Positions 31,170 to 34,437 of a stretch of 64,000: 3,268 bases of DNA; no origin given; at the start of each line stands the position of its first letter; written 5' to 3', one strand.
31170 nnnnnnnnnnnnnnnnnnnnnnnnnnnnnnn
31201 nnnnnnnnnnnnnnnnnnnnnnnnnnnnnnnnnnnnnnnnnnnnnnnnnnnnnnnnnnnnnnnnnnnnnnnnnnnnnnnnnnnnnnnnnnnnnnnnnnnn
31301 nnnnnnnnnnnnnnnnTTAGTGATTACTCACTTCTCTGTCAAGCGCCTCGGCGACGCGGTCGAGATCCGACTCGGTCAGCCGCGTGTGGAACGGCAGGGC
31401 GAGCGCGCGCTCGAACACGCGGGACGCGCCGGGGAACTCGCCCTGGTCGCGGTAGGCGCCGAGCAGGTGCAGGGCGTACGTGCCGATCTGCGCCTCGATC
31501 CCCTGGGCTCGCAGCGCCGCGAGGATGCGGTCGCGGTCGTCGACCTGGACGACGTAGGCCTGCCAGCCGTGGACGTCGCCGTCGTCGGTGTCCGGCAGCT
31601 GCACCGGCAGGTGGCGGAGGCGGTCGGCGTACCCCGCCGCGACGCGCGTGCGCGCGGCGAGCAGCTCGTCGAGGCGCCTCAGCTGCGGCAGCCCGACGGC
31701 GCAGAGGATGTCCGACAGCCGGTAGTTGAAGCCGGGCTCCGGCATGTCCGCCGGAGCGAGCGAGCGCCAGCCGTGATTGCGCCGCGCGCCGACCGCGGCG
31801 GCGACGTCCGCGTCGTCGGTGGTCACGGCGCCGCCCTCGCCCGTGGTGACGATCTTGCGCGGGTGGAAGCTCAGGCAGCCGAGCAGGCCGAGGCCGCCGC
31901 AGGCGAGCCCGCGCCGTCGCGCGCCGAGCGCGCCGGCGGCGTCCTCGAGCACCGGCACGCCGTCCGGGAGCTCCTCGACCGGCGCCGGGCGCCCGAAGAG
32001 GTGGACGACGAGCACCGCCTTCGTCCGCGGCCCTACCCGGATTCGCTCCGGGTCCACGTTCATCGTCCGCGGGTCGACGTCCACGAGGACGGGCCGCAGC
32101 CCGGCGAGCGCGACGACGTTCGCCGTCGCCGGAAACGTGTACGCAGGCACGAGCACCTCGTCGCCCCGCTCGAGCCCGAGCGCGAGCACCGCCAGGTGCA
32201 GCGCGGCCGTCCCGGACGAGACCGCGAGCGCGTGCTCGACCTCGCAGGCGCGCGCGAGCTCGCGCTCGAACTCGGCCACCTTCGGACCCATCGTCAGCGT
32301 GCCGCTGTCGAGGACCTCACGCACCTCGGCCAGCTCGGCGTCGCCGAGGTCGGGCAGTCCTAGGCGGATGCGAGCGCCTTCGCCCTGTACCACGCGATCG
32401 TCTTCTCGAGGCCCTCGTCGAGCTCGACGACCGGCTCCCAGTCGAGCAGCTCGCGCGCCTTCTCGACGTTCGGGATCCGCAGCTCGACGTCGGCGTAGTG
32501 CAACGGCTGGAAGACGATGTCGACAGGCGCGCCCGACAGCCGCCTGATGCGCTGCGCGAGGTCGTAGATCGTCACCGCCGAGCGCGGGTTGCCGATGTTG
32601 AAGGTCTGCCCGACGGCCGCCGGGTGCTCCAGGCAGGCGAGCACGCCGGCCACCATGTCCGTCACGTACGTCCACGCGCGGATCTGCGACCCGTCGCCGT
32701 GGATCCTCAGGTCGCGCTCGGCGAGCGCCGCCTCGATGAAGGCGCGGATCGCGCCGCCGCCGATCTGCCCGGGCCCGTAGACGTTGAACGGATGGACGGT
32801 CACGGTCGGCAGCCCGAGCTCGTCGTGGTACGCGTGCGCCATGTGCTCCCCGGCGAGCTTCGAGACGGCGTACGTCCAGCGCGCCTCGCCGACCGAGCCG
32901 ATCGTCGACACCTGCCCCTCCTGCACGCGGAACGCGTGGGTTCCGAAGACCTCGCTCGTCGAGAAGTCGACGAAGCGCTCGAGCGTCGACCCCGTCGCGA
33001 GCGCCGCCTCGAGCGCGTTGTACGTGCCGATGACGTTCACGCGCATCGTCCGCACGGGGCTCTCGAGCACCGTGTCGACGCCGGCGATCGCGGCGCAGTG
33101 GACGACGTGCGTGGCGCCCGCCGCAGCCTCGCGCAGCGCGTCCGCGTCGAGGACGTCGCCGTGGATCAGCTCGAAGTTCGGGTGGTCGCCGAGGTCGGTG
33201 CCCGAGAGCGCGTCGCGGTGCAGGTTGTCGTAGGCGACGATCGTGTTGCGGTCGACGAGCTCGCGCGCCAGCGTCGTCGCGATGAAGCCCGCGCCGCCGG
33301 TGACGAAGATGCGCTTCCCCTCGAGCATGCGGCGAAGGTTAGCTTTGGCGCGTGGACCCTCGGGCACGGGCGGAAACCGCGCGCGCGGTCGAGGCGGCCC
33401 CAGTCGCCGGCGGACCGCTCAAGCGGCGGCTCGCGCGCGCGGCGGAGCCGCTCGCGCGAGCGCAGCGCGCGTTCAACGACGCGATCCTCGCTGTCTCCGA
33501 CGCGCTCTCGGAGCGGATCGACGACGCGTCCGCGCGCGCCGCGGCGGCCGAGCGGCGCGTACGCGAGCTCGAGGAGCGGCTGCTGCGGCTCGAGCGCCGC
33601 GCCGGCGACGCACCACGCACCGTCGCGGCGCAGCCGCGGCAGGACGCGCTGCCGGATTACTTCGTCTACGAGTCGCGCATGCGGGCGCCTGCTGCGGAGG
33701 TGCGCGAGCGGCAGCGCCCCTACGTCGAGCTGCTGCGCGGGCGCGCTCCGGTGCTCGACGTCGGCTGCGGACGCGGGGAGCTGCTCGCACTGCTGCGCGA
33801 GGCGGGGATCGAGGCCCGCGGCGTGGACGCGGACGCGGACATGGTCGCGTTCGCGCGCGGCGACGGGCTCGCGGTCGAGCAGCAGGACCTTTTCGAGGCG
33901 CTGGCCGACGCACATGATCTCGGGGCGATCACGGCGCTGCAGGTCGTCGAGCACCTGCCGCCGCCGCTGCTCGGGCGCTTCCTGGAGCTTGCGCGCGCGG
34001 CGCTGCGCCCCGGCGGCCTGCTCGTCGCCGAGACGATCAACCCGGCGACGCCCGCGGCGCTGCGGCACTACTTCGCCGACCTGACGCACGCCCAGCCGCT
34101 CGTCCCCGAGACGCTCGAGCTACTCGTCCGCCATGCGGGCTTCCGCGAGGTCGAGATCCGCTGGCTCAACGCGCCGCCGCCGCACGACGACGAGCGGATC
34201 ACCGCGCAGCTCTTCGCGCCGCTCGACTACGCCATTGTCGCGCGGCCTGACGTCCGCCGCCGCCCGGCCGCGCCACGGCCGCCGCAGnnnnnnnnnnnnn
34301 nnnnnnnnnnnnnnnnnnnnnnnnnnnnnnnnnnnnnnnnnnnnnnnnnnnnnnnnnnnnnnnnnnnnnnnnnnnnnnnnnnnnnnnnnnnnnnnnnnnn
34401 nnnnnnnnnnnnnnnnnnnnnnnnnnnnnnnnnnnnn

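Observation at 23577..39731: Four ATP-grasp ligase paralogues inside a glycan locus: peptide- or amide-decorated polysaccharide?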

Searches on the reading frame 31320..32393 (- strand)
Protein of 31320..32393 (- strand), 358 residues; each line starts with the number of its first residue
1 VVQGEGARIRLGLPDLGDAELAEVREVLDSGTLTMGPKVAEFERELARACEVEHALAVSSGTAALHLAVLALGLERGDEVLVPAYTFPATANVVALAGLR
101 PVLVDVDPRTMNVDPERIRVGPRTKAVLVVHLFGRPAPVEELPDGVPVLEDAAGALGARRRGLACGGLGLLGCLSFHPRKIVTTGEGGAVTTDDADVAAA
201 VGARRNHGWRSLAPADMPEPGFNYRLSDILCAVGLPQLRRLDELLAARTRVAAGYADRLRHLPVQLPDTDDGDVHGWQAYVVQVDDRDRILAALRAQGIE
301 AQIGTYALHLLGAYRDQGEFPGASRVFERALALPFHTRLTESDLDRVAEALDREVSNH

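Call 6: search_protein_families(library=pfam, proteins=[window:31320-32393:-], max_evalue=0.01)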
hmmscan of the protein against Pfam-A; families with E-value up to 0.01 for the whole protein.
window:31320-32393:- (358 aa): 4 families
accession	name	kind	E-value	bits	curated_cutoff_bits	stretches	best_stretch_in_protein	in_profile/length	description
PF01041.23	DegT_DnrJ_EryC1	-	5.6e-96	322.3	19.8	1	16-351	3-359/360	DegT/DnrJ/EryC1/StrS aminotransferase family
PF00155.27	Aminotran_1_2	-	1.7e-07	31.2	19.7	1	39-116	44-131/361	Aminotransferase class I and II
PF01053.26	Cys_Met_Meta_PP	-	1.3e-05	24.4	27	1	35-98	50-112/381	Cys/Met metabolism PLP-dependent enzyme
PF01212.27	Beta_elim_lyase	-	3.6e-05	23.7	27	1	37-118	32-114/288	Beta-eliminating lyase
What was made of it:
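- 31317..33367 (-): DegT2 aminotransferase (31317-32393, PseC-like) and SDR2 extended SDR/4,6-dehydratase-like gene (32360-33367). Pfam (call 6).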

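Call 18: search_protein_families(library=ncbifam, proteins=[window:31320-32393:-], max_evalue=0.001)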
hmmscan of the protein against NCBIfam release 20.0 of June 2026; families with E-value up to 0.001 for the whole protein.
window:31320-32393:- (358 aa): 20 families
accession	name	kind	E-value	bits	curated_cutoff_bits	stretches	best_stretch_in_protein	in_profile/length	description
TIGR03588.1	PseC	equivalog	1.1e-78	264.8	423.5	1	17-352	10-377/380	UDP-4-amino-4,6-dideoxy-N-acetyl-beta-L-altrosamine transaminase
NF008658.2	PRK11658.1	equivalog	3.2e-65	220.2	631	1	13-353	9-375/379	UDP-4-amino-4-deoxy-L-arabinose aminotransferase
TIGR04181.1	NHT_00031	hypoth_equivalog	1.4e-59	201.7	420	1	9-334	1-357/359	LegC family aminotransferase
TIGR04427.1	PLP_DesI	equivalog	5.2e-56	190.4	650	1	11-351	23-379/390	dTDP-4-dehydro-6-deoxyglucose aminotransferase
NF008687.0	PRK11706.1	equivalog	1.9e-48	165.1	375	1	9-352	2-371/375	dTDP-4-amino-4,6-dideoxygalactose transaminase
NF011936.0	PRK15407.1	equivalog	3.2e-38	131.6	423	2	27-208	56-251/440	lipopolysaccharide biosynthesis protein RfbH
TIGR02379.1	ECA_wecE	subfamily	6.9e-34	117.2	434.85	1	15-351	8-371/376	dTDP-4-amino-4,6-dideoxy-D-glucose transaminase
NF004770.0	PRK06108.1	subfamily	2.8e-06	26.4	422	1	43-129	87-176/396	pyridoxal phosphate-dependent aminotransferase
NF041364.1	GntC_guanitoxin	equivalog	5.1e-06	25.6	415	1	52-130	60-141/356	guanitoxin biosynthesis PLP-dependent (S)-gamma-hydroxy-L-arginine cyclodehydratase GntC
NF005601.0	PRK07337.1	equivalog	3e-05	23.3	496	1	56-129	99-174/394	pyridoxal phosphate-dependent aminotransferase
NF005816.0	PRK07682.1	equivalog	7.1e-05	21.6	620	1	55-130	92-170/390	aminotransferase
NF006488.0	PRK08912.1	equivalog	0.0001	21.4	498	1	56-129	90-165/387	aminotransferase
NF005817.0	PRK07683.1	equivalog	0.00011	21.1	575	1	57-129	93-167/387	aminotransferase A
NF002878.0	PRK03321.1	subfamily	0.00014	20.8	374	1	39-130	59-152/352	histidinol-phosphate transaminase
NF004627.0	PRK05968.1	subfamily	0.00018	20.5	508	1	35-82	61-107/389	hypothetical protein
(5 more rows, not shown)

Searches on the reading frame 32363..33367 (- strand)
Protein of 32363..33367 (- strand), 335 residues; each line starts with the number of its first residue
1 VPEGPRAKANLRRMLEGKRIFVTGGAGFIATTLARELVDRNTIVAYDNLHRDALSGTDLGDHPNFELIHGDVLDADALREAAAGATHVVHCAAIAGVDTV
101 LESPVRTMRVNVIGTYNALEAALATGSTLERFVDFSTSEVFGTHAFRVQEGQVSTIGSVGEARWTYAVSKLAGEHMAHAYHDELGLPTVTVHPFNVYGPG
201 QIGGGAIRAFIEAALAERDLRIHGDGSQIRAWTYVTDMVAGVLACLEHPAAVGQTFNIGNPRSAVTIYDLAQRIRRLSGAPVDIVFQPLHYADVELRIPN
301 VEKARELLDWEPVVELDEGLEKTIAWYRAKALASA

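Call 6: search_protein_families(library=pfam, proteins=[window:32363-33367:-], max_evalue=0.01)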
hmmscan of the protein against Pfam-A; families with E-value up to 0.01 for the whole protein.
window:32363-33367:- (335 aa): 9 families
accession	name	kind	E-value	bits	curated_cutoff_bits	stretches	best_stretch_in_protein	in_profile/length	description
PF01370.27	Epimerase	-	1.8e-51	175.3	20.9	1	20-259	1-240/240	NAD dependent epimerase/dehydratase family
PF16363.11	GDP_Man_Dehyd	-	7.7e-45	154.2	27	1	21-323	1-332/332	GDP-mannose 4,6 dehydratase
PF01073.25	3Beta_HSD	-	4.3e-20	72.3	22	1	22-244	2-228/280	3-beta hydroxysteroid dehydrogenase/isomerase family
PF04321.23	RmlD_sub_bind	-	7.2e-14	52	27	1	19-281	2-234/287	RmlD substrate binding domain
PF07993.18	NAD_binding_4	-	1.8e-13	50.7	20.1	1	73-202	77-213/258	Male sterility protein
PF02719.21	Polysacc_synt_2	-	7.1e-10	39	20.2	1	20-137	1-128/293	Polysaccharide biosynthesis protein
PF13460.12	NAD_binding_10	-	8.2e-09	36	27.2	1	24-144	1-105/184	NAD(P)H-binding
PF05368.20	NmrA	-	0.0002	21.5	27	1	18-90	3-75/298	NmrA-like family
PF00106.31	adh_short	-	0.00094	19.2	26.6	0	18-123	1-120/195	short chain dehydrogenase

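Call 18: search_protein_families(library=ncbifam, proteins=[window:32363-33367:-], max_evalue=0.001)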
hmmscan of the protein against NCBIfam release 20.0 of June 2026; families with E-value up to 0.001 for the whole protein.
window:32363-33367:- (335 aa): 30 families (the best 25 are shown)
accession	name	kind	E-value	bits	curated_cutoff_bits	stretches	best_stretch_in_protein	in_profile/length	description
TIGR01181.1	dTDP_gluc_dehyt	equivalog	2.7e-46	158.1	365.1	1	19-330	1-314/321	dTDP-glucose 4,6-dehydratase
TIGR04180.1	EDH_00030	hypoth_equivalog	2.4e-39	135.2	475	1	20-313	1-295/297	NAD-dependent 4,6-dehydratase LegB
NF007582.0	PRK10217.1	equivalog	2.6e-30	105.7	698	1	18-330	2-334/355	dTDP-glucose 4,6-dehydratase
NF008872.0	PRK11908.1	equivalog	1.5e-29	103.2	294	1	18-331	2-339/349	bifunctional UDP-4-keto-pentose/UDP-xylose synthase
NF007490.0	PRK10084.1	subfamily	1.6e-29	103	649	1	19-329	2-336/361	dTDP-glucose 4,6-dehydratase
TIGR01179.1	galE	equivalog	5.9e-26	91.1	262.3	1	19-329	1-327/332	UDP-glucose 4-epimerase GalE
NF042422.1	oxyalk_red_OleD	equivalog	5.1e-22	78.7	580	1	19-261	2-234/329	2-alkyl-3-oxoalkanoate reductase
NF005998.1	PRK08125.1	equivalog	2.1e-21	76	777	1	14-326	312-648/649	bifunctional UDP-4-amino-4-deoxy-L-arabinose formyltransferase/UDP-glucuronic acid oxidase ArnA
NF011728.1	PRK15181.1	equivalog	2.3e-20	72.9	760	1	13-330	11-340/348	Vi polysaccharide biosynthesis UDP-N-acetylglucosaminuronic acid C-4 epimerase TviC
NF047922.1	GDPFucSynFcl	equivalog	9e-19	68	500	1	17-329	2-303/308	GDP-L-fucose synthase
TIGR02622.1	CDP_4_6_dhtase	equivalog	1.5e-18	67.1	278.45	1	16-330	3-333/352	CDP-glucose 4,6-dehydratase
TIGR03466.1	HpnA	hypoth_equivalog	6.4e-18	64.7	367.65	1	19-211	2-185/327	hopanoid-associated sugar epimerase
TIGR02197.1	heptose_epim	equivalog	2.1e-15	56.7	274.6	1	20-329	1-315/316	ADP-glyceromanno-heptose 6-epimerase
NF042423.1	oxyalk_red_Shew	equivalog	1.6e-12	47.2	580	1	18-245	9-221/331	2-alkyl-3-oxoalkanoate reductase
TIGR03589.1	PseB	equivalog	1.7e-12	46.9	407.75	1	14-138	1-126/324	UDP-N-acetylglucosamine 4,6-dehydratase (inverting)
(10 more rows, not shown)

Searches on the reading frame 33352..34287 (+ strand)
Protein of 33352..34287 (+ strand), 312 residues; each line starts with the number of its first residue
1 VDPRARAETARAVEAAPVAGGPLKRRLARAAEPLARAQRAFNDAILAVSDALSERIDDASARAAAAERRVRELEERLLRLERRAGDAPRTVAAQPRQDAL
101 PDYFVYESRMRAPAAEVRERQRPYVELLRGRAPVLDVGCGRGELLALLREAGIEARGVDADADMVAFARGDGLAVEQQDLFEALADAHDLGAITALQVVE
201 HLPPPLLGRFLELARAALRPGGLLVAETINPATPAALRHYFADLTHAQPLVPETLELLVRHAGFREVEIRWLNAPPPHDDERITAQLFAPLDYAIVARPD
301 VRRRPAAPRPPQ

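Call 6: search_protein_families(library=pfam, proteins=[window:33352-34287:+], max_evalue=0.01)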
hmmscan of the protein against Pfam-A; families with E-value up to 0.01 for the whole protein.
window:33352-34287:+ (312 aa): 7 families
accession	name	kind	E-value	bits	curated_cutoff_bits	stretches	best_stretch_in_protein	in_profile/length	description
PF13489.12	Methyltransf_23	-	1.8e-18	67.3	27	1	106-267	1-162/164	Methyltransferase domain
PF13649.12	Methyltransf_25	-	6.1e-11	43.3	27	1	134-222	1-97/97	Methyltransferase domain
PF07021.18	MetW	-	1.1e-10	41.9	21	1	125-188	8-72/193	Methionine biosynthesis protein MetW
PF08241.18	Methyltransf_11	-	1.6e-09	38.7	21.2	1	135-225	1-94/95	Methyltransferase domain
PF08242.18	Methyltransf_12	-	2.6e-09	38.1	30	1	135-224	1-98/98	Methyltransferase domain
PF13847.12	Methyltransf_31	-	2.7e-07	30.8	27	1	132-236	5-114/145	Methyltransferase domain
PF02353.26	CMAS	-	0.0072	16.1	27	0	133-234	65-172/273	Mycolic acid cyclopropane synthetase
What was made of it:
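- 33352..34290 (+): SAM methyltransferase in a variable "tailoring slot". Methyltransf_23 E 1.8e-18 (call 6).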

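Call 18: search_protein_families(library=ncbifam, proteins=[window:33352-34287:+], max_evalue=0.001)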
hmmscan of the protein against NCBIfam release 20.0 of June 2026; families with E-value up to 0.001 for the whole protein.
window:33352-34287:+ (312 aa): 7 families
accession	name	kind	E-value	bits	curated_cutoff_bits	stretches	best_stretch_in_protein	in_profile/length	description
TIGR02081.1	metW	equivalog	7.7e-10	38.6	189.5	1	125-187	8-71/194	methionine biosynthesis protein MetW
NF043040.1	corrin_prot_MT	hypoth_equivalog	1.7e-09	37.4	180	1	130-235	41-157/216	corrinoid protein-associated methyltransferase CpaM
TIGR01983.1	UbiG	equivalog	4.3e-09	36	102.95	1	132-233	51-158/228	bifunctional 2-polyprenyl-6-hydroxyphenol methylase/3-demethylubiquinol 3-O-methyltransferase UbiG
NF045667.1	MTase_DVU1556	equivalog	1.1e-08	34.7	155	1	131-265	23-161/213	DVU_1556 family methyltransferase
NF010703.0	PRK14103.1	equivalog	0.00016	21.2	320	1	119-182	13-83/256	trans-aconitate 2-methyltransferase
NF008686.0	PRK11705.1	equivalog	0.00076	18.6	400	0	132-230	169-269/383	cyclopropane fatty acyl phospholipid synthase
NF041820.1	daptide_MTase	equivalog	0.00092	18.7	175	0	127-169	35-75/243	daptide-type RiPP biosynthesis methyltransferase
